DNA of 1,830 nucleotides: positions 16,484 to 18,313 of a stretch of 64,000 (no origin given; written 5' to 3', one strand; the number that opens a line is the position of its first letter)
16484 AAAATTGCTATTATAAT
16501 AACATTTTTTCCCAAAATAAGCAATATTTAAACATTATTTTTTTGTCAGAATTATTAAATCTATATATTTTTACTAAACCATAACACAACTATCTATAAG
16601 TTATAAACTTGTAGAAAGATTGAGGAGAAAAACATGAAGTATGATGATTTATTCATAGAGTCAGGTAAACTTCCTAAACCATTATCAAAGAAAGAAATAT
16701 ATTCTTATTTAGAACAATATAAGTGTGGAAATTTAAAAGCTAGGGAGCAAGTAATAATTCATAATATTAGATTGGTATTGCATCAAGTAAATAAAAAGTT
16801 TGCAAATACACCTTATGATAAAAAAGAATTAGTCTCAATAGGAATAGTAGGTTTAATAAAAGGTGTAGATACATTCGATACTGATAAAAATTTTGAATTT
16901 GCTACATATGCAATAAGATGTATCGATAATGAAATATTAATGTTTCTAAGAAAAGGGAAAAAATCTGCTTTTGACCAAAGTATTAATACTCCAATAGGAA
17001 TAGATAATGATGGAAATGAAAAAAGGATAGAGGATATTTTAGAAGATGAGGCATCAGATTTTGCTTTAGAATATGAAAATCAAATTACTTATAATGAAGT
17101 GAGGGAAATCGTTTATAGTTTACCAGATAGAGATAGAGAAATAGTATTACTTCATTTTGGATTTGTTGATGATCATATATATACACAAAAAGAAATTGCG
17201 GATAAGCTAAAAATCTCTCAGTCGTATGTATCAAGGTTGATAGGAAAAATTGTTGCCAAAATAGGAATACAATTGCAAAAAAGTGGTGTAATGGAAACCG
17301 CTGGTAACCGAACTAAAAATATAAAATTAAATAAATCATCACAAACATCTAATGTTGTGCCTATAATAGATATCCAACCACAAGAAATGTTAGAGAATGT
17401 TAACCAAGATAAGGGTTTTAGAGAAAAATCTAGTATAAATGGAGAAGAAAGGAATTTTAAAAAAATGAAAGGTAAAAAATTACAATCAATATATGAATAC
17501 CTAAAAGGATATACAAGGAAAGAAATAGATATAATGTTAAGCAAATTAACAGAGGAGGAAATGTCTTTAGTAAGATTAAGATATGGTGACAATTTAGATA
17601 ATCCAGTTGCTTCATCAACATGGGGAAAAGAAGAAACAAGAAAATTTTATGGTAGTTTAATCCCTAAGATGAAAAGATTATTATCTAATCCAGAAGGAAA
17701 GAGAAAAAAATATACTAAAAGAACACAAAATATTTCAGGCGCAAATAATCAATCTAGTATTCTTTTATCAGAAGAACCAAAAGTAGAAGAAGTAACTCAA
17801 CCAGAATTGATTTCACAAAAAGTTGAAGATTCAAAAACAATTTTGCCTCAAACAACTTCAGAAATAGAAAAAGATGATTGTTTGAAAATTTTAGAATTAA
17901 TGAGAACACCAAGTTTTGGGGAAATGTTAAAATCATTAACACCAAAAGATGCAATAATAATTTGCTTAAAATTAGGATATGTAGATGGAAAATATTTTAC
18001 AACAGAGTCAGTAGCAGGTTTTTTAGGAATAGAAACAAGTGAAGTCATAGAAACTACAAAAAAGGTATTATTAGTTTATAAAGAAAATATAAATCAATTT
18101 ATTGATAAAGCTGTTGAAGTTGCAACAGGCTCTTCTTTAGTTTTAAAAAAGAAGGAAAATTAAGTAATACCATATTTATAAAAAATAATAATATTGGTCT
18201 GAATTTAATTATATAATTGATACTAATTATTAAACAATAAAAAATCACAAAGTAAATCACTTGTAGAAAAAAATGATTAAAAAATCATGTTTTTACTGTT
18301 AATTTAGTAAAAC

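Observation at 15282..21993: Integrase-linked ~6.7 kb island after secA with only regulatory-looking cargo (oversized sigma factor + two TPR proteins)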

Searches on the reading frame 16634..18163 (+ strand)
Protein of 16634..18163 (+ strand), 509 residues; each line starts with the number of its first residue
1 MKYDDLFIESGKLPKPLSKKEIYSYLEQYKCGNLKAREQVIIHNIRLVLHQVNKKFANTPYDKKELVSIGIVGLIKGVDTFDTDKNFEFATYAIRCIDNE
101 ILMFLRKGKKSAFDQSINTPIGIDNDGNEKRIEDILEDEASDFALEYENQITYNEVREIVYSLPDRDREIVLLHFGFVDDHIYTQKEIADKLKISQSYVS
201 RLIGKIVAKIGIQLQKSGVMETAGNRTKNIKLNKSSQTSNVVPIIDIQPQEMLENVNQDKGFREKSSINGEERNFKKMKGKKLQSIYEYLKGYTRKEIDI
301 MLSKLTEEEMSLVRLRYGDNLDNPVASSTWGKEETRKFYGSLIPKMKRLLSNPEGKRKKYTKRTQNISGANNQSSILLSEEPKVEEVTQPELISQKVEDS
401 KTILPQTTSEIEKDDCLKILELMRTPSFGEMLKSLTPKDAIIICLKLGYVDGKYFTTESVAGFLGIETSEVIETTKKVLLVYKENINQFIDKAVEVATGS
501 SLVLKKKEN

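Call 3: search_protein_families(library=pfam, proteins=[window:16634-18163:+], max_evalue=0.01)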
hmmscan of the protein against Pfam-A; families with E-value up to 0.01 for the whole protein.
window:16634-18163:+ (509 aa): 5 families
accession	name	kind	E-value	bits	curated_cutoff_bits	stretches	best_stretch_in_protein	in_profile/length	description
PF04545.22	Sigma70_r4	-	1.3e-13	50.7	24.1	1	162-209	4-47/50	Sigma-70, region 4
PF04542.20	Sigma70_r2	-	8.8e-12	45.1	24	1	49-109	9-69/71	Sigma-70 region 2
PF08281.18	Sigma70_r4_2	-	7.4e-05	22.8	25.7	0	155-205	3-49/54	Sigma-70, region 4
PF01381.28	HTH_3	-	0.0004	20.8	23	1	183-202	10-29/55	Helix-turn-helix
PF12802.13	MarR_2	-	0.0022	18.6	27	1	176-209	15-47/61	MarR family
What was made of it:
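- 16634..18163 (+): Sigma factor, 509 aa. Residues 7-216 are SigK/SigE-like without a pro-sequence. Residues ~220-509 are an extension with one ~75-aa repeat (nt 17471-17710) and a terminal region-4-like segment. Pfam r2 and r4 (call 3).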

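Call 4: search_protein_families(library=ncbifam, proteins=[window:16634-18163:+], max_evalue=0.01)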
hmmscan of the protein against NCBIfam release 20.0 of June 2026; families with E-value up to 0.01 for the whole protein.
window:16634-18163:+ (509 aa): 59 families (the best 25 are shown)
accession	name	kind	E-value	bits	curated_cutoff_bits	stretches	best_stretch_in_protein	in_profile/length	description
NF004471.0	PRK05803.1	subfamily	3.3e-61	206.5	252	1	7-216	22-230/235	RNA polymerase sporulation sigma factor SigK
NF006158.0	PRK08301.1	equivalog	1.9e-58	197.8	339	1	10-215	34-238/241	RNA polymerase sporulation sigma factor SigE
TIGR02846.1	spore_sigmaK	equivalog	2.4e-58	197.4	298.65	1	10-210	23-222/227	RNA polymerase sporulation sigma factor SigK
TIGR02835.1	spore_sigmaE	equivalog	9.8e-54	182.3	348.6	1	10-211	27-227/234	RNA polymerase sporulation sigma factor SigE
NF004052.0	PRK05572.1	subfamily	2.8e-26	92.6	311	2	16-108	13-104/252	SigF/SigG family RNA polymerase sporulation sigma factor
TIGR02937.1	sigma70-ECF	superfamily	2.4e-24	85.8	42.9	1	36-210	2-161/165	sigma-70 family RNA polymerase sigma factor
TIGR02980.1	SigBFG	subfamily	3.9e-24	85.6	234.35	2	35-107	3-74/227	SigB/SigF/SigG family RNA polymerase sigma factor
TIGR02997.1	Sig70-cyanoRpoD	subfamily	4.9e-24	85.1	384.5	2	34-101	73-139/298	RNA polymerase sigma factor, RpoD/SigA family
TIGR02885.1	spore_sigF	equivalog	1.6e-23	83.8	321.45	2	27-109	3-84/231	RNA polymerase sporulation sigma factor SigF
NF006071.0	PRK08215.1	equivalog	1.1e-22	80.9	372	2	9-109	12-110/258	RNA polymerase sporulation sigma factor SigG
TIGR02393.1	RpoD_Cterm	equivalog_domain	9.5e-21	74.5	354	2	36-97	1-61/238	RNA polymerase sigma factor RpoD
TIGR02850.1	spore_sigG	equivalog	1.5e-20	73.7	457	1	9-109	9-107/254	RNA polymerase sporulation sigma factor SigG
TIGR02394.1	rpoS_proteo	equivalog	4.1e-19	69.1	378.7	2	17-98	28-108/285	RNA polymerase sigma factor RpoS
NF005785.0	PRK07598.1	equivalog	3.7e-17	62.3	554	2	26-98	166-237/415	RNA polymerase sigma factor SigC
NF006666.0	PRK09210.1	equivalog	1e-16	61.2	572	2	17-99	114-195/370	RNA polymerase sigma factor RpoD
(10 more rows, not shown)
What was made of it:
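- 16634..18163 (+): NCBIfam SigK 206.5 bits (cut-off 252) and SigE 197.8 bits (cut-off 339) (call 4).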

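Call 11: search_dna_similar(query=window:16634-18163:+, collection=phages, mode=protein)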
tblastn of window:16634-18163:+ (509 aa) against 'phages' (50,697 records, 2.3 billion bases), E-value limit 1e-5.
Records with a match: 134; places in all: 145; records where one place covers at least 80% of the query: 0.
Best place of each record, by identity: <60% 134.
By first word of the organism name: Bacillus 93; Bacteriophage 39; Phage 1; Xanthomonas 1.
By host as written in the record: - 41; Bacillus cereus 15; Bacillus subtilis 13; Bacillus subtilis BEST7003 10; Bacillus megaterium 4; Bacillus sp. 4; Bacillus subtilis KACC 17797 3; Bacillus megaterium DSM 319 2; and 31 more.
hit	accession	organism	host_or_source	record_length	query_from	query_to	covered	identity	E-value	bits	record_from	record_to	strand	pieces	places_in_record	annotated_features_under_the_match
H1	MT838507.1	Bacteriophage sp.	human fecal samples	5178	10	217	41%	43.3%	7e-40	160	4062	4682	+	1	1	record has no annotation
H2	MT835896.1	Bacteriophage sp.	human fecal samples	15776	13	217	40%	42.2%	1e-36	150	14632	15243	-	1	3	record has no annotation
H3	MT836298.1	Bacteriophage sp.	human fecal samples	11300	13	201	37%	45.5%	6e-38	154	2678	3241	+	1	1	record has no annotation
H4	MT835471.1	Bacteriophage sp.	human fecal samples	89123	13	215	40%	41.4%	1e-37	154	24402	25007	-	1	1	record has no annotation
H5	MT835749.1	Bacteriophage sp.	human fecal samples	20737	8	217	41%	39.5%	1e-39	224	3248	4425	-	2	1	record has no annotation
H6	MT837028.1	Bacteriophage sp.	human fecal samples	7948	6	202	39%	41.7%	1e-36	150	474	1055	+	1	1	record has no annotation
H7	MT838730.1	Bacteriophage sp.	human fecal samples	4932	13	215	40%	40.4%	6e-35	145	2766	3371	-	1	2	record has no annotation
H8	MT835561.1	Bacteriophage sp.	human fecal samples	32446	13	210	39%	41.3%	3e-33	140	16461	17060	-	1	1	record has no annotation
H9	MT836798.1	Bacteriophage sp.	human fecal samples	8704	13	210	39%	41.2%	2e-32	137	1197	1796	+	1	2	record has no annotation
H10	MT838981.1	Bacteriophage sp.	human fecal samples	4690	10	192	36%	43.5%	6e-33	139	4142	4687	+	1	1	record has no annotation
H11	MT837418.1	Bacteriophage sp.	human fecal samples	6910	13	210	39%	39.9%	2e-38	155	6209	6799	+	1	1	record has no annotation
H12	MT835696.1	Bacteriophage sp.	human fecal samples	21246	13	210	39%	39.8%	1e-31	135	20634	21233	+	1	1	record has no annotation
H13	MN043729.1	Bacillus phage vB_BmeM-Goe8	Bacillus megaterium DSM 319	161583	13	210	39%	39.8%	1e-29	129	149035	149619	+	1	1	RNA polymerase sigma factor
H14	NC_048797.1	Bacillus phage vB_BmeM-Goe8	Bacillus megaterium DSM 319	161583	13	210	39%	39.8%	1e-29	129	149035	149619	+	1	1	RNA polymerase sigma factor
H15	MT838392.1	Bacteriophage sp.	human fecal samples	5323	13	210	39%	39.7%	1e-26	120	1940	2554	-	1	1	record has no annotation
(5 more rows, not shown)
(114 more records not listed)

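Call 43: search_solved_structures(query=window:16634-18163:+, max_evalue=0.1)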
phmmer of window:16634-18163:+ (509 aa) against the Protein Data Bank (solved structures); distinct sequences matched with E-value up to 0.1: 80 (the best 60 are shown).
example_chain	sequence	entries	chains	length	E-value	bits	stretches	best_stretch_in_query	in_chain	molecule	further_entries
8vjl_B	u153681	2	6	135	1.6e-24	89.7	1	7-111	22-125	RNA polymerase sigma factor | RNA polymerase sigma-K factor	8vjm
8b3z_A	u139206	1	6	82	8.7e-18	67.5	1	32-110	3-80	RNA polymerase sigma factor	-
1l0o_C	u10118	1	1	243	1.8e-15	59.9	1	15-108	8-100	sigma factor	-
8h3v_G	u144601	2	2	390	8.6e-12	47.7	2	34-99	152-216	RNA polymerase sigma factor SigA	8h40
9dvs_G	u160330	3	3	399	3.7e-11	45.7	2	34-99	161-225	RNA polymerase sigma factor SigA1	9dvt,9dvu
8gzg_F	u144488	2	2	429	5.7e-11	45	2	34-99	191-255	RNA polymerase sigma factor SigA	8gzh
7l7b_F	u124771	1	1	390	1.5e-10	43.6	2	9-101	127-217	RNA polymerase sigma factor SigA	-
7ckq_F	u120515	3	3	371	8.2e-10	41.2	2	16-101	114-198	RNA polymerase sigma factor SigA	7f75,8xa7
8x6f_E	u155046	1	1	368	1.3e-09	40.5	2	17-101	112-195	RNA polymerase sigma factor SigA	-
6pfj_A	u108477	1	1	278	2e-09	39.9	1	14-102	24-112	RNA polymerase sigma factor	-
7xya_F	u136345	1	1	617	2.5e-09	39.6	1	34-99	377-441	RNA polymerase sigma factor RpoD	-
6wmr_Z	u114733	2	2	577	2.7e-09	39.5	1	33-101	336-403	RNA polymerase sigma factor RpoD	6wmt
6pfv_A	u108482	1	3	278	2.8e-09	39.4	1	14-102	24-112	RNA polymerase sigma factor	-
7f0r_F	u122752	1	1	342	5.6e-09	38.5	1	24-98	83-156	RNA polymerase sigma factor RpoS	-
6omf_F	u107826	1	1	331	6e-09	38.4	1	10-98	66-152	RNA polymerase sigma factor RpoS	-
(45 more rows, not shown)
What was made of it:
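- Closest known: Sporulation sigma factors SigK/SigE and phage-borne homologues. Same: The best PDB match is sigma-K (8vjl, call 43).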

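Call 49: search_protein_families(library=padloc, proteins=[window:16634-18163:+], max_evalue=0.01)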
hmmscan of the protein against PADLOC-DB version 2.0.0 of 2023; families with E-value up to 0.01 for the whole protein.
window:16634-18163:+ (509 aa): 2 families
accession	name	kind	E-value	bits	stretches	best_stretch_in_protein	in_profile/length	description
PDLC02203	MzaA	-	2.5e-08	30.6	1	25-101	423-494/683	-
PDLC02926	HTH_VI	-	0.0054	15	0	181-202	13-34/92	-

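Call 50: search_protein_families(library=phrogs, proteins=[window:16634-18163:+], max_evalue=0.001)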
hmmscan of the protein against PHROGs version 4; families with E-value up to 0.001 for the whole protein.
window:16634-18163:+ (509 aa): 7 families
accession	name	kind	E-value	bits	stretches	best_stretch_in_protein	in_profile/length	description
phrog_351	-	transcription regulation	4.4e-43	149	1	15-236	483-762/928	RNA polymerase sigma factor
phrog_1740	-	transcription regulation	5.3e-12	46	1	41-220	61-222/567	RNA polymerase sigma factor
phrog_21612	-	transcription regulation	1.5e-08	34.7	1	31-107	9-84/600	RNA polymerase sigma factor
phrog_36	-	transcription regulation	6.1e-07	30.3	1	121-220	95-193/220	transcriptional regulator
phrog_3512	-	transcription regulation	6.8e-06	27.3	0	156-216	64-115/130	sigma factor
phrog_1190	-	transcription regulation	9.8e-05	23.2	1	146-217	96-162/167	RNA polymerase sigma factor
phrog_6831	-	transcription regulation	0.00046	21.1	0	183-202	19-38/68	transcriptional regulator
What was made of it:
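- The N-terminal 200 residues of the sigma match sigma factors of Bacillus phages and uncultured 'Bacteriophage sp.' contigs at about 40% identity (call 11) and PHROG_351 (call 50).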

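Call 52: find_homologous_proteins(query=window:16634-18163:+)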
Query window:16634-18163:+ (509 aa): 417 proteins with E <= 0.001 among 8000 candidates; the best 120 are listed.
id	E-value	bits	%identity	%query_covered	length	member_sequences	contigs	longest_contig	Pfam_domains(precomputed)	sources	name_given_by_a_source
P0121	0.0e+0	1104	100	100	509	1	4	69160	PF04545.23,PF04542.21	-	-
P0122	7.3e-267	904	82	100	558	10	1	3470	PF04545.23,PF04542.21,PF08281.19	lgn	-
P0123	1.1e-262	890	82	100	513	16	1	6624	PF04545.23,PF04542.21,PF08281.19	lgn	-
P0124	1.3e-250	850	78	100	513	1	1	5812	PF04545.23,PF04542.21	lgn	-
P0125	4.4e-247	838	78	100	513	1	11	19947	PF04545.23,PF04542.21,PF08281.19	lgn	-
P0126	1.4e-230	784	76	95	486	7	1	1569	PF04545.23,PF04542.21,PF08281.19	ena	-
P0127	8.1e-218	742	70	98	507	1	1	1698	PF04545.23,PF04542.21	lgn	-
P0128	1.1e-206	705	69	99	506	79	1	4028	PF04545.23,PF04542.21,PF08281.19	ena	-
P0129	4.2e-205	700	69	99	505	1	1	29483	PF04545.23,PF04542.21,PF08281.19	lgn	-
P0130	9.4e-205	699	69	99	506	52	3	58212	PF04545.23,PF04542.21,PF08281.19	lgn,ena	-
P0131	8.5e-201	686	69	99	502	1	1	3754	PF04545.23,PF04542.21,PF08281.19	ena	-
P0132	1.2e-198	679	66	100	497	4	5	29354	PF04545.23,PF04542.21,PF08281.19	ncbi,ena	-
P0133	2.0e-197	675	64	100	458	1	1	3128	PF04545.23,PF04542.21,PF08281.19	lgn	-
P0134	3.5e-193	661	64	99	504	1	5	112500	PF04545.23,PF04542.21,PF08281.19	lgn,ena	-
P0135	1.1e-190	652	65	99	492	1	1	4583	PF04545.23,PF04542.21,PF08281.19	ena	-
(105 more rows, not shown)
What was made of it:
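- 16634..18163 (+): More than 417 homologues (call 52).
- The sigma-with-extension family has more than 417 members, many of them on long contigs of up to 436 kb (call 52).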

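Call 58: find_encoding_contigs(protein=P0121, flank=6000, max_places=10)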
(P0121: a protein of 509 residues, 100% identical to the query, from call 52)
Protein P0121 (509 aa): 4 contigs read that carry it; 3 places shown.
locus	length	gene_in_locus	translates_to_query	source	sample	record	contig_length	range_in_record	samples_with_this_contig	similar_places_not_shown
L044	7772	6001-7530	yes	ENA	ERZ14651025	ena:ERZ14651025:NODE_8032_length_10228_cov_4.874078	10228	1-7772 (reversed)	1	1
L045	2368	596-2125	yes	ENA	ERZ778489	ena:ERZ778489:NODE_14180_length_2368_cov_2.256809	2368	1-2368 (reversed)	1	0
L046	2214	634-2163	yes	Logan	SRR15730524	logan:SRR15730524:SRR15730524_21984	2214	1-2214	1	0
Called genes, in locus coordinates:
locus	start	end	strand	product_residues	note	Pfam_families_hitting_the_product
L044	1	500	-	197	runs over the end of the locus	PF04647:AgrB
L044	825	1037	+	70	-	PF00313:CSD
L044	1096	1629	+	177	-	PF02482:Ribosomal_S30AE, PF16321:Ribosom_S30AE_C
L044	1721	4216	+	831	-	PF07517:SecA_DEAD, PF00270:DEAD (weak), PF01043:SecA_PP_bind, PF21090:P-loop_SecA, PF07516:SecA_SW, PF02810:SEC-C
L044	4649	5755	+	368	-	PF00589:Phage_integrase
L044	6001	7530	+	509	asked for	PF04542:Sigma70_r2, PF04545:Sigma70_r4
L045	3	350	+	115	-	?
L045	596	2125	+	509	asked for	PF04542:Sigma70_r2, PF04545:Sigma70_r4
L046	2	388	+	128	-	?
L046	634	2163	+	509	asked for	PF04542:Sigma70_r2, PF04545:Sigma70_r4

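Call 65: find_related_loci(query=window:16634-18163:+, collection=viral_contigs, flank=8000)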
Query window:16634-18163:+ (509 aa) in viral_contigs; peptide patterns used: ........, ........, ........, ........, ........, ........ (x = any residue, [..] = any of these).
6 stretches matched a pattern, but none encodes a relative of the query by tblastn (E <= 1e-3).
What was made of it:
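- Tried and rejected: The sigma has none in IMG/VR (call 65).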

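Call 91: find_encoding_contigs(protein=P0125, flank=8000, max_places=10)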
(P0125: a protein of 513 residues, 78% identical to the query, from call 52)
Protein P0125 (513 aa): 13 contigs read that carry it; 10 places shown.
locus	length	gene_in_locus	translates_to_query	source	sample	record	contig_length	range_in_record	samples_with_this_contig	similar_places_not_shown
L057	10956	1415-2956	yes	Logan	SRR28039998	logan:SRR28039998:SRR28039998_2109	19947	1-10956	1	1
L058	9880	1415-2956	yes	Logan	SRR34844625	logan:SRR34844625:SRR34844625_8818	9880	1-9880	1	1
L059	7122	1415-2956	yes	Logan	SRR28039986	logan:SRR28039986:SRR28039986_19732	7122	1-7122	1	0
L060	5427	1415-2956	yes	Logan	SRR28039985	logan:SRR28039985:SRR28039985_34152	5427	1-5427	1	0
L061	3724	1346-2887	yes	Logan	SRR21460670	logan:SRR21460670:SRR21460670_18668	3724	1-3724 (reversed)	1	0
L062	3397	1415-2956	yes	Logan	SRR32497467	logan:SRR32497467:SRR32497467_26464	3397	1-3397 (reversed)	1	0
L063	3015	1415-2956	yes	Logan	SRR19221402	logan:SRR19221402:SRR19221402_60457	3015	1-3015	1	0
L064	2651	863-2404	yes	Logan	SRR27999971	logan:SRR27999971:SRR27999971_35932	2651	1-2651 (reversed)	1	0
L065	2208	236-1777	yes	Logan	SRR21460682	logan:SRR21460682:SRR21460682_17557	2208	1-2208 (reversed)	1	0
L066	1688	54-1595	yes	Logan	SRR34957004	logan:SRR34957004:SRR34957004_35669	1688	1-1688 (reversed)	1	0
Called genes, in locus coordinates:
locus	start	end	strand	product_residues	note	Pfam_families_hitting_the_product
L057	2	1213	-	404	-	?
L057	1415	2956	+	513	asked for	PF04542:Sigma70_r2, PF04545:Sigma70_r4, PF08281:Sigma70_r4_2 (faint)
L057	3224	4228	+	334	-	-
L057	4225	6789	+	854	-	PF00515:TPR_1 (faint), PF07719:TPR_2 (faint), PF13181:TPR_8 (faint), PF01424:R3H (weak), PF13414:TPR_11 (weak)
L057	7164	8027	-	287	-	-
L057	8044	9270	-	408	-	PF13240:Zn_Ribbon_1 (weak)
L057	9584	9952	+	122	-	-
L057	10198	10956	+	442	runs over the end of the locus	PF00860:Xan_ur_permease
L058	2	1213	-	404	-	?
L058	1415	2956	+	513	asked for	PF04542:Sigma70_r2, PF04545:Sigma70_r4, PF08281:Sigma70_r4_2 (faint)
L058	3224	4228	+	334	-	-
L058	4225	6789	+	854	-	PF00515:TPR_1 (faint), PF07719:TPR_2 (faint), PF13181:TPR_8 (faint), PF01424:R3H (weak), PF13414:TPR_11 (weak)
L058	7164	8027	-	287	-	-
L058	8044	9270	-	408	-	PF13240:Zn_Ribbon_1 (weak)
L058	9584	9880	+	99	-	?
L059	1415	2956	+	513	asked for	PF04542:Sigma70_r2, PF04545:Sigma70_r4, PF08281:Sigma70_r4_2 (faint)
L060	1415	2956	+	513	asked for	PF04542:Sigma70_r2, PF04545:Sigma70_r4, PF08281:Sigma70_r4_2 (faint)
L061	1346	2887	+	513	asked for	PF04542:Sigma70_r2, PF04545:Sigma70_r4, PF08281:Sigma70_r4_2 (faint)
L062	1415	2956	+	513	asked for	PF04542:Sigma70_r2, PF04545:Sigma70_r4, PF08281:Sigma70_r4_2 (faint)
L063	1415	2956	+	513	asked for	PF04542:Sigma70_r2, PF04545:Sigma70_r4, PF08281:Sigma70_r4_2 (faint)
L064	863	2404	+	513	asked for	PF04542:Sigma70_r2, PF04545:Sigma70_r4, PF08281:Sigma70_r4_2 (faint)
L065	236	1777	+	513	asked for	PF04542:Sigma70_r2, PF04545:Sigma70_r4, PF08281:Sigma70_r4_2 (faint)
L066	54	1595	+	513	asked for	PF04542:Sigma70_r2, PF04545:Sigma70_r4, PF08281:Sigma70_r4_2 (faint)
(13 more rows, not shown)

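Call 93: search_protein_families(library=pfam, proteins=[L057:2-1213:-, L057:7164-8027:-, L057:8044-9270:-, L057:9584-9952:+], max_evalue=0.01)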
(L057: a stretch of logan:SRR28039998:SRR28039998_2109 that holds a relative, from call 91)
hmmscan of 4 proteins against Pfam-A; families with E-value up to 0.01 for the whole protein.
L057:2-1213:- (404 aa): 0 families

L057:7164-8027:- (287 aa): 0 families

L057:8044-9270:- (408 aa): 4 families
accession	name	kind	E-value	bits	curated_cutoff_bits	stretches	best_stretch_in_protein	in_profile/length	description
PF13240.11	Zn_Ribbon_1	-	1.1e-06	28.7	25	1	2-24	1-23/23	zinc-ribbon domain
PF12773.13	DZR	-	5.6e-05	23.7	27.3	1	3-25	1-23/45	Double zinc ribbon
PF24463.1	DUF7577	-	0.00039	20.4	28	1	2-25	4-27/27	Domain of unknown function (DUF7577)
PF13248.11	Zn_ribbon_3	-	0.0016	18.3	27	1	3-24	5-26/26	zinc-ribbon domain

L057:9584-9952:+ (122 aa): 1 family
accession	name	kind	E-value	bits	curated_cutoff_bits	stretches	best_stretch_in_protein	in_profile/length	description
PF01391.23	Collagen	-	4.5e-14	52.4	27.2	2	27-76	6-55/60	Collagen triple helix repeat (20 copies)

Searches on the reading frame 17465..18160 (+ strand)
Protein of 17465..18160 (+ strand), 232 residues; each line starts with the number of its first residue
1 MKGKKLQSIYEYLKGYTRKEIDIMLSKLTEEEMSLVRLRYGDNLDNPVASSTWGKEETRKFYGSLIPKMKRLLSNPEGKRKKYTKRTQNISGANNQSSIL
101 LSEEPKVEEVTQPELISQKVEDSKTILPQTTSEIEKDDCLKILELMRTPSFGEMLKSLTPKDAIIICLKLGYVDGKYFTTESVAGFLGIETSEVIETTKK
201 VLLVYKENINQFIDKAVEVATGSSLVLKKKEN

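Call 57: search_protein_families(library=pfam, proteins=[window:17465-18160:+], max_evalue=10)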
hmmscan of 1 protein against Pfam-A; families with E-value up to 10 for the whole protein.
seq(232 aa): 1 family
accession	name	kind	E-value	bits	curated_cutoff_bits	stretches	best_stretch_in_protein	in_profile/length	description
PF04545.22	Sigma70_r4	-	0.0097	15.8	24.1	1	25-44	2-21/50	Sigma-70, region 4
